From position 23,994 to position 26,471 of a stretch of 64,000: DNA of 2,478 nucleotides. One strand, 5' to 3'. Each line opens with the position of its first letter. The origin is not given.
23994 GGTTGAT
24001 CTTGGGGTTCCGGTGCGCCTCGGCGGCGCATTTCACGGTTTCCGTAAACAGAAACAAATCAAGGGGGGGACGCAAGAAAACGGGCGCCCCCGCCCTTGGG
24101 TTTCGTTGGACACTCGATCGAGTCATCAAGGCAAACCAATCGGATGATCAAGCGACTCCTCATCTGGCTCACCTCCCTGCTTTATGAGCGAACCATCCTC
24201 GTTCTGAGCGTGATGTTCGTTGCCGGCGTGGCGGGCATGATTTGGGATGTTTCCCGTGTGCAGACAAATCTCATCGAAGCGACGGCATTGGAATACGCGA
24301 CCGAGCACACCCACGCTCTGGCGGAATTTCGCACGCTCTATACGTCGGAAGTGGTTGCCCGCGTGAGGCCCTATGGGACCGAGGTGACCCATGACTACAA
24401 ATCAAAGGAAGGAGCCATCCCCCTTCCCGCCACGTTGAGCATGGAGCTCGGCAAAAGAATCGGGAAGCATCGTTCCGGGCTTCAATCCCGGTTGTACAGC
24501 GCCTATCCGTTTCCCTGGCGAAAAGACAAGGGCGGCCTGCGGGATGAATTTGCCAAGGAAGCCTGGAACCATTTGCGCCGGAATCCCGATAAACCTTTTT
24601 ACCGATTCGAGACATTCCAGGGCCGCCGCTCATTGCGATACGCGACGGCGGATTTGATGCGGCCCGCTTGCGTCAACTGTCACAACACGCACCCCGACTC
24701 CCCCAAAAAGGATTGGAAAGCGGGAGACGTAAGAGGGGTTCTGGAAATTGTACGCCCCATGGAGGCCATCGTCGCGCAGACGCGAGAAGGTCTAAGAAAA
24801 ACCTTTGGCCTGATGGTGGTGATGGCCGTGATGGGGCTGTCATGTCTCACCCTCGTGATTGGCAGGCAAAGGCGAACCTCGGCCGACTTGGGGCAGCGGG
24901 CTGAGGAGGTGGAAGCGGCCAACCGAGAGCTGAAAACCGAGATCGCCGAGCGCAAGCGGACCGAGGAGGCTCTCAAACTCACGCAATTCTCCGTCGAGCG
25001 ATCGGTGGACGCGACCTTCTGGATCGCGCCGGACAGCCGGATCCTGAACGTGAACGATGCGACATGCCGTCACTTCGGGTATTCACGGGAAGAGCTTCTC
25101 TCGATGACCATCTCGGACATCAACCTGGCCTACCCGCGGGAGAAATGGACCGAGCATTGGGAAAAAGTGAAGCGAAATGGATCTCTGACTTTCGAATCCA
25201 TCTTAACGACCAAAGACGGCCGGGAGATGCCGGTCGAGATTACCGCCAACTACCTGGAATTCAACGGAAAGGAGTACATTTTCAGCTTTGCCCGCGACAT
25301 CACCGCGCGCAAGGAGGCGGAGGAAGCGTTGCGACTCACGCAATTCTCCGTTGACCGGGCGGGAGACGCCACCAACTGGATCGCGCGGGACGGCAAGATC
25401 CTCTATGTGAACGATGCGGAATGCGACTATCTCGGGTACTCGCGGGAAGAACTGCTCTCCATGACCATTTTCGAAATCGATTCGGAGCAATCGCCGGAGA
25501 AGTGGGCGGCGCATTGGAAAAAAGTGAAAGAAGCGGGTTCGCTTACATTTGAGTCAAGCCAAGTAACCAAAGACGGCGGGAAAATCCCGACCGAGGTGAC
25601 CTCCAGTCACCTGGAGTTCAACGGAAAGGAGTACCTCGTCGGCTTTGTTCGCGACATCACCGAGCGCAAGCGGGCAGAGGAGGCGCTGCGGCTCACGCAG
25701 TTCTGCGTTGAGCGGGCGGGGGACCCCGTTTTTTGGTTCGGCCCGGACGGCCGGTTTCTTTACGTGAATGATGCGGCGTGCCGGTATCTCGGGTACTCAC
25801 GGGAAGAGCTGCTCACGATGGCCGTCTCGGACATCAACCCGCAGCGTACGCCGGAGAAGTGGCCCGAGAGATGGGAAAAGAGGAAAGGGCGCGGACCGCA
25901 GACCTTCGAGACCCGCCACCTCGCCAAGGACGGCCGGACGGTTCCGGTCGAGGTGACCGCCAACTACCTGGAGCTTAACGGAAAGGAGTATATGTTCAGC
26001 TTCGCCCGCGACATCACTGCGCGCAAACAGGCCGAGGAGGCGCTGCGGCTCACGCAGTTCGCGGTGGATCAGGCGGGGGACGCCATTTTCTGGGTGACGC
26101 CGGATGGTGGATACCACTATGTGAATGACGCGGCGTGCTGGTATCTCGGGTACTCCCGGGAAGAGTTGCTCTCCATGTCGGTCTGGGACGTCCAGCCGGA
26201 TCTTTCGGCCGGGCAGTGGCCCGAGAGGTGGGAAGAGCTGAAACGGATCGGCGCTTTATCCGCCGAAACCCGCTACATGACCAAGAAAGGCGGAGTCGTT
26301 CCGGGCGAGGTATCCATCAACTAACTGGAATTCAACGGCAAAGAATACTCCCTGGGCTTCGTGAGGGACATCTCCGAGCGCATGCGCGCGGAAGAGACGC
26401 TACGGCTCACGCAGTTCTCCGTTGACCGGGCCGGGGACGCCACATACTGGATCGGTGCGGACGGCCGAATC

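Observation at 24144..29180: Unusual sensor architecture: CxxCH (heme c motif) periplasmic domain plus six near-identical tandem PAS domains plus HK-REC-HPt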

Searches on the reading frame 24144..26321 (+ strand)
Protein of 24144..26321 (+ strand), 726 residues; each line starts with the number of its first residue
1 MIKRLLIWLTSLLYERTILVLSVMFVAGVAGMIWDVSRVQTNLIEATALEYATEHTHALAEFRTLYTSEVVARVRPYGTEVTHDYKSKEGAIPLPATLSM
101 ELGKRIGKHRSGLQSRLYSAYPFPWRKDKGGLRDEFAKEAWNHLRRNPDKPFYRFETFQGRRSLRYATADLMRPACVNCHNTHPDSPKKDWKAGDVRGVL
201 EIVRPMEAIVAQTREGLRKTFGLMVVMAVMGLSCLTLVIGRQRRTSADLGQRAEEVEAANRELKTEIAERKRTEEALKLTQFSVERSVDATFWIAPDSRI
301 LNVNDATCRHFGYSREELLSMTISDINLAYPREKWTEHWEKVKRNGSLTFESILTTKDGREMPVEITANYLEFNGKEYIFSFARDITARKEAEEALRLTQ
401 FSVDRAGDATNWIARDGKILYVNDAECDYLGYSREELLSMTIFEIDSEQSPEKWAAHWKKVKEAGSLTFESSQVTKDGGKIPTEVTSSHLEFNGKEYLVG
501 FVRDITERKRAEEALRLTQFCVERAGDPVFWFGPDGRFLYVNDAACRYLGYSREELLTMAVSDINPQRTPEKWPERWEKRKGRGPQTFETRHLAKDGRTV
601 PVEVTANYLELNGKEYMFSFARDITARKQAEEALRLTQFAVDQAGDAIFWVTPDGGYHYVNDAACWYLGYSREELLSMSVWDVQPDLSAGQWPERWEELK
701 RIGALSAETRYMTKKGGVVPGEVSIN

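Call 5: search_protein_families(library=pfam, proteins=[window:24144-26321:+], max_evalue=0.01)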
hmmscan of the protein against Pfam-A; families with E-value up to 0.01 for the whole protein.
window:24144-26321:+ (726 aa): 7 families
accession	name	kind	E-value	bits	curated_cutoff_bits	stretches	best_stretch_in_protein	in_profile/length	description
PF13426.13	PAS_9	-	2e-55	185.8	27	4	534-626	9-103/103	PAS domain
PF00989.32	PAS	-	1.3e-43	148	22.6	4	522-624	7-113/113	PAS fold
PF08448.16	PAS_4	-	1.9e-41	141.1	23.1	4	523-629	2-110/110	PAS fold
PF08447.18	PAS_3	-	1e-23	83.8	25.6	2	539-616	2-83/89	PAS fold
PF13188.13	PAS_8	-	1.2e-21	76.2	21.8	2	525-568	10-54/65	PAS domain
PF11845.13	Tll0287-like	-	1.7e-16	61.4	24.1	1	48-205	8-144/144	Tll0287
PF18095.7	PAS_12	-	0.0019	18.2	22.6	0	415-439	65-89/153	UPF0242 C-terminal PAS-like domain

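Call 6: search_protein_families(library=ncbifam, proteins=[window:24144-26321:+], max_evalue=0.01)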
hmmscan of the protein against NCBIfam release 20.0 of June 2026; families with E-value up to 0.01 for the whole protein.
window:24144-26321:+ (726 aa): 16 families
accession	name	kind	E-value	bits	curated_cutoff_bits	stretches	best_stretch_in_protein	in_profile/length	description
NF045595.1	HK_scytonemin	equivalog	2.7e-88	297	865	4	275-386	2-113/637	scytonemin biosynthesis sensor histidine kinase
TIGR00229.1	sensory_box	domain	8.4e-79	261.8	22.9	4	522-634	11-126/126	PAS domain S-box protein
NF047874.1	MASE3_PAS_HK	subfamily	2.9e-35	122.2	560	3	254-395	237-384/655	MASE3 domain-containing sensor histidine kinase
NF008467.0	PRK11359.1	equivalog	2.7e-23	81.9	857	3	415-563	30-183/800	oxygen-sensing cyclic-di-GMP phosphodiesterase DosP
NF008302.0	PRK11091.1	equivalog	1.4e-22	79.8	838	3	253-397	126-277/779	aerobic respiration two-component sensor histidine kinase ArcB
NF007298.0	PRK09776.1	equivalog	6.3e-16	57.4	1135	2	413-515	318-424/1111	diguanylate cyclase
NF052574.1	HisKinEspCMyxo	equivalog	3e-15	55.4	1200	2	417-511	308-404/785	serine histidine kinase EspC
NF041777.1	sens_FixL_Rhizob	equivalog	6.6e-14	51.4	850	2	404-515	130-246/485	sensor protein FixL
NF052573.1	HisKinEspAMyxo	equivalog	2e-11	42.7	1400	1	498-634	236-375/755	serine histidine kinase EspA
NF052652.1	YtvA_fam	equivalog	3.5e-11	43.1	250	1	415-528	21-137/243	YtvA family blue-light photoreceptor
TIGR02938.1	nifL_nitrog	equivalog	4.1e-08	32.2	242.45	0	402-523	9-133/494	nitrogen fixation negative regulator NifL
NF045675.1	PhdiestaseDibA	equivalog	2.4e-07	29.5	980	0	378-515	59-199/623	phosphodiesterase DibA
NF053781.1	cdiGMPphdstlr2612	equivalog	1.8e-05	22.6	1600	0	261-391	137-269/1268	Tlr1612 family c-di-GMP phosphodiesterase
NF010076.0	PRK13557.1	subfamily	6e-05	21.7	631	0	296-416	51-173/540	histidine kinase famiy protein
NF008468.0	PRK11360.1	equivalog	7.3e-05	21.3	646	0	407-516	278-388/616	two-component system sensor histidine kinase AtoS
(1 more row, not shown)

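Call 14: list_cluster_members(proteins=[P0001, window:24144-26321:+, window:26361-29177:+])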
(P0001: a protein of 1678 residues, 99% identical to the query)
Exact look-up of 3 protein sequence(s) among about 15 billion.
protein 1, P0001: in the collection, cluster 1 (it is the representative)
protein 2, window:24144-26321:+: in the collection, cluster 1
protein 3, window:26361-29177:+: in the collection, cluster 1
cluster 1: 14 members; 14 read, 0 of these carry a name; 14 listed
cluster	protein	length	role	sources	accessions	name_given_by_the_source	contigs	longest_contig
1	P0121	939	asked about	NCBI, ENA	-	-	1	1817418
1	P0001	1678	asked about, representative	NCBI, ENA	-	-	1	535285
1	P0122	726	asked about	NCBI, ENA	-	-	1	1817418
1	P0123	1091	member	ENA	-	-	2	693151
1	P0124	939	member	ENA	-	-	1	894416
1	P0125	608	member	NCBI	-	-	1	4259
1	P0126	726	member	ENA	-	-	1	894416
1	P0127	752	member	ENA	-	-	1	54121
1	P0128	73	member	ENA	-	-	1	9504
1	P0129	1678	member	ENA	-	-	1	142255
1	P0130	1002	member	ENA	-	-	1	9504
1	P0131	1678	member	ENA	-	-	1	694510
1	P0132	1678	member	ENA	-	-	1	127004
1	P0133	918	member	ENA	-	-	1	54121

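Call 17: find_encoding_contigs(protein=P0130, flank=10000, max_places=3)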
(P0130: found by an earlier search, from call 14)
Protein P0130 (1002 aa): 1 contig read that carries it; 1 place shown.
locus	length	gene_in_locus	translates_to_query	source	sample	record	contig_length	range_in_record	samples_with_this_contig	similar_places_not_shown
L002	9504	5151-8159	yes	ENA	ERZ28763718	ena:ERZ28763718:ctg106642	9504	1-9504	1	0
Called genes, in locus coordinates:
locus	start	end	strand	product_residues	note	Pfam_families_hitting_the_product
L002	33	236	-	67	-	-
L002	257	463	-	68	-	-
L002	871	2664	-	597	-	-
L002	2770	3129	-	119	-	PF12762:DDE_Tnp_IS1595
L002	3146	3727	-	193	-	PF12760:Zn_ribbon_IS1595 (weak), PF12762:DDE_Tnp_IS1595 (weak)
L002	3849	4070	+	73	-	-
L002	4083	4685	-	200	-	PF00665:rve, PF13683:rve_3, PF13333:rve_2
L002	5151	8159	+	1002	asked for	PF00989:PAS, PF13426:PAS_9, PF00989:PAS, PF13426:PAS_9, PF00512:HisKA, PF02518:HATPase_c, PF00072:Response_reg, PF01627:Hpt, +4 more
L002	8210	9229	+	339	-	PF00072:Response_reg, PF01339:CheB_methylest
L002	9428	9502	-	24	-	?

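Call 18: find_encoding_contigs(protein=P0126, flank=10000, max_places=3)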
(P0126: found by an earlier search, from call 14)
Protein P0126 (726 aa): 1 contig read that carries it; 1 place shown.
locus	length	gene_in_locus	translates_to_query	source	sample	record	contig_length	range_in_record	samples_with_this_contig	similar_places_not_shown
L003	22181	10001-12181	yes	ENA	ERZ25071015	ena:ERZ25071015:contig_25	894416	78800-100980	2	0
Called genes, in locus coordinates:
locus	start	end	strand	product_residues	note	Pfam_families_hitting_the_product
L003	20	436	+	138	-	PF02472:ExbD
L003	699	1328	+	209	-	PF03544:TonB_C (weak)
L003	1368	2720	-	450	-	PF00881:Nitroreductase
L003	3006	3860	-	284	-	-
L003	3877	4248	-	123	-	PF04191:PEMT (weak), PF06966:DUF1295 (weak)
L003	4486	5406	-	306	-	-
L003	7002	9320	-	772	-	PF01315:Ald_Xan_dh_C, PF02738:MoCoBD_1, PF20256:MoCoBD_2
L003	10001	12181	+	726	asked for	PF11845:Tll0287-like, PF00989:PAS, PF08448:PAS_4, PF13426:PAS_9, PF00989:PAS, PF08448:PAS_4, PF13426:PAS_9, PF00989:PAS, +6 more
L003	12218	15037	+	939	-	PF00989:PAS, PF13426:PAS_9, PF00989:PAS, PF13426:PAS_9, PF00512:HisKA, PF02518:HATPase_c, PF00072:Response_reg, PF01627:Hpt, +4 more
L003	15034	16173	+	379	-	PF00072:Response_reg, PF01339:CheB_methylest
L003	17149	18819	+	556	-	PF01145:Band_7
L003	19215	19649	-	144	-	PF03745:DUF309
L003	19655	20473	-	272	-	PF00106:adh_short, PF13561:adh_short_C2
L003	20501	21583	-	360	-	PF01979:Amidohydro_1, PF07969:Amidohydro_3 (faint)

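Call 19: find_encoding_contigs(protein=P0133, flank=10000, max_places=3)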
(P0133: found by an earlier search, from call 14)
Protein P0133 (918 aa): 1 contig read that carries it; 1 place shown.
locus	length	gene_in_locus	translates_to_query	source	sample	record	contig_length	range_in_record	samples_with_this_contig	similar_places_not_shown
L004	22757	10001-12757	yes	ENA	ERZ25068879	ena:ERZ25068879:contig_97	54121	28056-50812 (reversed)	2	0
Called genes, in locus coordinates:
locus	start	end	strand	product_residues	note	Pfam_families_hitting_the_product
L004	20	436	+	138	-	PF02472:ExbD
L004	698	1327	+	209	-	PF03544:TonB_C (weak)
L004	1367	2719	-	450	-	PF00881:Nitroreductase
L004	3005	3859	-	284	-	-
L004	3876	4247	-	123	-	PF04191:PEMT (weak), PF06966:DUF1295 (weak)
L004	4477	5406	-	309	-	-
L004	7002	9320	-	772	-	PF01315:Ald_Xan_dh_C, PF02738:MoCoBD_1, PF20256:MoCoBD_2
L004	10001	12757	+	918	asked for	PF11845:Tll0287-like, PF00989:PAS, PF08448:PAS_4, PF13426:PAS_9, PF00989:PAS, PF08448:PAS_4, PF13426:PAS_9, PF00989:PAS, +13 more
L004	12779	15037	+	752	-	PF00512:HisKA, PF02518:HATPase_c, PF00072:Response_reg, PF01627:Hpt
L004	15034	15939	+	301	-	PF00072:Response_reg, PF01339:CheB_methylest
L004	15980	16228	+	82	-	PF01339:CheB_methylest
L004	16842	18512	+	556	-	PF01145:Band_7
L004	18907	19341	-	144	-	PF03745:DUF309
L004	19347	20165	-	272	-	PF00106:adh_short, PF13561:adh_short_C2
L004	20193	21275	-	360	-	PF01979:Amidohydro_1, PF07969:Amidohydro_3 (faint)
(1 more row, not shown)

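Call 20: find_encoding_contigs(protein=P0123, flank=10000, max_places=3)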
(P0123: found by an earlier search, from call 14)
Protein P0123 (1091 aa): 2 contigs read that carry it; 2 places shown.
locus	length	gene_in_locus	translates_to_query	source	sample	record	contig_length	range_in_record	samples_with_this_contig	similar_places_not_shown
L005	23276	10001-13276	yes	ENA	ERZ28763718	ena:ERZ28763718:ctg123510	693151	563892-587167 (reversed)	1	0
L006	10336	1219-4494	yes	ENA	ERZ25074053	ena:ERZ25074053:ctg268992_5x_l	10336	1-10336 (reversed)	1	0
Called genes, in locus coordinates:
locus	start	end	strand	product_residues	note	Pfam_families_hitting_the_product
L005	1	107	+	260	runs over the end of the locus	PF00005:ABC_tran, PF01637:ATPase_2 (faint), PF09818:ABC_ATPase (faint), PF13191:AAA_16 (weak), PF02463:SMC_N (weak), PF13304:AAA_21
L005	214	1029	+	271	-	PF00497:SBP_bac_3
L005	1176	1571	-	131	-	PF01042:Ribonuc_L-PSP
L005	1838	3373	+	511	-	PF01979:Amidohydro_1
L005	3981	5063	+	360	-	PF01979:Amidohydro_1, PF07969:Amidohydro_3 (faint)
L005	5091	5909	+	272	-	PF00106:adh_short, PF13561:adh_short_C2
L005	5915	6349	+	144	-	PF03745:DUF309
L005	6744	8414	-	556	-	PF01145:Band_7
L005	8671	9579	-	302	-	PF13276:HTH_21, PF13683:rve_3 (faint)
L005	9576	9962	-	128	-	PF01527:HTH_Tnp_1, PF13518:HTH_28 (weak)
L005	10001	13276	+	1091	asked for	PF08448:PAS_4, PF13426:PAS_9, PF00989:PAS, PF13426:PAS_9, PF00989:PAS, PF13426:PAS_9, PF00512:HisKA, PF02518:HATPase_c, +6 more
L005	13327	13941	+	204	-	PF00072:Response_reg, PF01339:CheB_methylest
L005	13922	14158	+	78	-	PF01339:CheB_methylest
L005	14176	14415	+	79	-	PF01339:CheB_methylest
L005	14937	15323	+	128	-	PF01527:HTH_Tnp_1, PF13518:HTH_28 (weak)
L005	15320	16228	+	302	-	PF13276:HTH_21, PF13683:rve_3 (faint)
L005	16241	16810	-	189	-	PF00300:His_Phos_1 (weak)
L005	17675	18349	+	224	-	-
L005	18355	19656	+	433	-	PF01321:Creatinase_N (weak), PF00557:Peptidase_M24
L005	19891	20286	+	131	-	PF01042:Ribonuc_L-PSP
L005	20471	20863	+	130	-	PF01042:Ribonuc_L-PSP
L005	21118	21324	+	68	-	PF00313:CSD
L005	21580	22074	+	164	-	PF00160:Pro_isomerase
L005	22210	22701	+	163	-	PF01878:EVE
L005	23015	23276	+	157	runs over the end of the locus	-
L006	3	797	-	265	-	?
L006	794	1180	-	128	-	PF01527:HTH_Tnp_1, PF13518:HTH_28 (weak)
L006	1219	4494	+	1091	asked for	PF08448:PAS_4, PF13426:PAS_9, PF00989:PAS, PF13426:PAS_9, PF00989:PAS, PF13426:PAS_9, PF00512:HisKA, PF02518:HATPase_c, +6 more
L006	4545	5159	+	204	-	PF00072:Response_reg, PF01339:CheB_methylest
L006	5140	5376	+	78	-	PF01339:CheB_methylest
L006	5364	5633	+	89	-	PF01339:CheB_methylest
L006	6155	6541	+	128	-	PF01527:HTH_Tnp_1, PF13518:HTH_28 (weak)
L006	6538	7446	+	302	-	PF13276:HTH_21, PF13683:rve_3 (faint)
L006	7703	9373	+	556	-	PF01145:Band_7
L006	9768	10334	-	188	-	?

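Call 39: find_encoding_contigs(protein=P0131, flank=6000, max_places=3)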
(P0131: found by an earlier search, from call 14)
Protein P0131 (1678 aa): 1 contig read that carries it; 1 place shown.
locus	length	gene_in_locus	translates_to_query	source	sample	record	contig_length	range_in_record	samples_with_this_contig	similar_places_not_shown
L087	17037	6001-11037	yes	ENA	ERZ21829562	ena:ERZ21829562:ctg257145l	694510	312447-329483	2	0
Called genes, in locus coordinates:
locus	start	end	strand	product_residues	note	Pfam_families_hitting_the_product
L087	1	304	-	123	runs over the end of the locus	PF04191:PEMT (weak), PF06966:DUF1295 (weak)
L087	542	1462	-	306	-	-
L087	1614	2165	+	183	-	-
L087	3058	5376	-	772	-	PF01315:Ald_Xan_dh_C, PF02738:MoCoBD_1, PF20256:MoCoBD_2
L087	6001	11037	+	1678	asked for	PF11845:Tll0287-like, PF00989:PAS, PF08448:PAS_4, PF13426:PAS_9, PF00989:PAS, PF08448:PAS_4, PF13426:PAS_9, PF00989:PAS, +18 more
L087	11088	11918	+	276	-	PF00072:Response_reg, PF01339:CheB_methylest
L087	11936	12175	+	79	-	PF01339:CheB_methylest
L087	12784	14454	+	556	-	PF01145:Band_7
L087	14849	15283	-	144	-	PF03745:DUF309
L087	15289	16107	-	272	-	PF00106:adh_short, PF13561:adh_short_C2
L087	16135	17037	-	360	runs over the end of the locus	PF01979:Amidohydro_1, PF07969:Amidohydro_3 (faint)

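Call 40: find_encoding_contigs(protein=P0129, flank=6000, max_places=3)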
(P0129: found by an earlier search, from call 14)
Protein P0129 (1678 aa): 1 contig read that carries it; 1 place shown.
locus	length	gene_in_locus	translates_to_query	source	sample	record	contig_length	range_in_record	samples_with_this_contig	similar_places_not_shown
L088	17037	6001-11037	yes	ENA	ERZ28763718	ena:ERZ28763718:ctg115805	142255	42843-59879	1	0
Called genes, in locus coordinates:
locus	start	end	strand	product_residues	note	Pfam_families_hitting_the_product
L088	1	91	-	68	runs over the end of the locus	PF05930:Phage_AlpA, PF12728:HTH_17 (weak)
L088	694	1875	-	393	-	PF13356:Arm-DNA-bind_3, PF22022:Phage_int_M, PF00589:Phage_integrase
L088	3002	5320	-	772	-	PF01315:Ald_Xan_dh_C, PF02738:MoCoBD_1, PF20256:MoCoBD_2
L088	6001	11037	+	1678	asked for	PF11845:Tll0287-like, PF00989:PAS, PF08448:PAS_4, PF13426:PAS_9, PF00989:PAS, PF08448:PAS_4, PF13426:PAS_9, PF00989:PAS, +18 more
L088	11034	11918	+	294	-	PF00072:Response_reg, PF01339:CheB_methylest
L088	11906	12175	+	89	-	PF01339:CheB_methylest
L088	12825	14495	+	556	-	PF01145:Band_7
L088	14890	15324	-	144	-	PF03745:DUF309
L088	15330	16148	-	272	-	PF00106:adh_short, PF13561:adh_short_C2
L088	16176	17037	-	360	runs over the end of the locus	PF01979:Amidohydro_1, PF07969:Amidohydro_3 (faint)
